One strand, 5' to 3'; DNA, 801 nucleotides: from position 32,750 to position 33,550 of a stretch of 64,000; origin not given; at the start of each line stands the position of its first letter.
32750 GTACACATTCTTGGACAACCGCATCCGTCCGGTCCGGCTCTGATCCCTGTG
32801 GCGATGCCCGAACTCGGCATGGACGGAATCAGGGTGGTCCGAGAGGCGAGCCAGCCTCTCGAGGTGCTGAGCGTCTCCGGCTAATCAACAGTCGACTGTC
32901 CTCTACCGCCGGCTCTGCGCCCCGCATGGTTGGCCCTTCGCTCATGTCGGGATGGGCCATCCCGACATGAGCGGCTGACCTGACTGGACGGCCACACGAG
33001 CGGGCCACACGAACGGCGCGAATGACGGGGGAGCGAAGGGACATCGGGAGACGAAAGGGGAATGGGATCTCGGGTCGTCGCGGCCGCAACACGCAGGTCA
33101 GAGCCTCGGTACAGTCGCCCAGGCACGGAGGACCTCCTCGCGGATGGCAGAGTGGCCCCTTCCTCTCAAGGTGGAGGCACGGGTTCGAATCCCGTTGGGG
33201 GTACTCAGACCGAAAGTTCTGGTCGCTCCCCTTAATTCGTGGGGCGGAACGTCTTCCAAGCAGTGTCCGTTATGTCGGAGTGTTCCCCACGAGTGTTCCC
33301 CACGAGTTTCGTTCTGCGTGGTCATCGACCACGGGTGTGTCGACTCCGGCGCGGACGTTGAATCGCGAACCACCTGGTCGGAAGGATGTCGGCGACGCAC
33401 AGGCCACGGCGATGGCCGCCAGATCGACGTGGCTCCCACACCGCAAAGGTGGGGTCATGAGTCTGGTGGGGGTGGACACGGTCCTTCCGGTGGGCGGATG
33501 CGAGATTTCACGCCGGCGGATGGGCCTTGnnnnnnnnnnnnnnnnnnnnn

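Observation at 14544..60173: tRNA-Thr 3' half duplicated 45.6 kb downstream: attL/attR-like bounds of an integrase-less accessory segment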

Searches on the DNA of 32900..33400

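Call 52: search_rna_families(source=window, start=32900, end=33400, threshold=evalue, max_evalue=1, show_alignments=2)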
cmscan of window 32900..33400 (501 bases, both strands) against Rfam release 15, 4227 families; matches with E-value up to 1: 4.
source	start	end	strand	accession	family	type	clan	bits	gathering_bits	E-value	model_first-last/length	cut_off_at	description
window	33132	33204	-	RF04354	Plastid-ycf2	Cis-reg;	-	22.9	65.7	0.024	1-75/75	no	Plastid-ycf2 5UTR RNA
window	33144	33196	+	RF00005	tRNA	Gene; tRNA;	CL00001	20.4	29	0.11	7-64/71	no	tRNA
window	32938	32974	+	RF00246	mir-135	Gene; miRNA;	-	18.4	59.2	0.4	1-88/88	no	mir-135 microRNA precursor family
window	32905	32976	-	RF02990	gut-2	Gene; sRNA;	-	16.3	39.8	0.51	1-48/48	no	gut-2 RNA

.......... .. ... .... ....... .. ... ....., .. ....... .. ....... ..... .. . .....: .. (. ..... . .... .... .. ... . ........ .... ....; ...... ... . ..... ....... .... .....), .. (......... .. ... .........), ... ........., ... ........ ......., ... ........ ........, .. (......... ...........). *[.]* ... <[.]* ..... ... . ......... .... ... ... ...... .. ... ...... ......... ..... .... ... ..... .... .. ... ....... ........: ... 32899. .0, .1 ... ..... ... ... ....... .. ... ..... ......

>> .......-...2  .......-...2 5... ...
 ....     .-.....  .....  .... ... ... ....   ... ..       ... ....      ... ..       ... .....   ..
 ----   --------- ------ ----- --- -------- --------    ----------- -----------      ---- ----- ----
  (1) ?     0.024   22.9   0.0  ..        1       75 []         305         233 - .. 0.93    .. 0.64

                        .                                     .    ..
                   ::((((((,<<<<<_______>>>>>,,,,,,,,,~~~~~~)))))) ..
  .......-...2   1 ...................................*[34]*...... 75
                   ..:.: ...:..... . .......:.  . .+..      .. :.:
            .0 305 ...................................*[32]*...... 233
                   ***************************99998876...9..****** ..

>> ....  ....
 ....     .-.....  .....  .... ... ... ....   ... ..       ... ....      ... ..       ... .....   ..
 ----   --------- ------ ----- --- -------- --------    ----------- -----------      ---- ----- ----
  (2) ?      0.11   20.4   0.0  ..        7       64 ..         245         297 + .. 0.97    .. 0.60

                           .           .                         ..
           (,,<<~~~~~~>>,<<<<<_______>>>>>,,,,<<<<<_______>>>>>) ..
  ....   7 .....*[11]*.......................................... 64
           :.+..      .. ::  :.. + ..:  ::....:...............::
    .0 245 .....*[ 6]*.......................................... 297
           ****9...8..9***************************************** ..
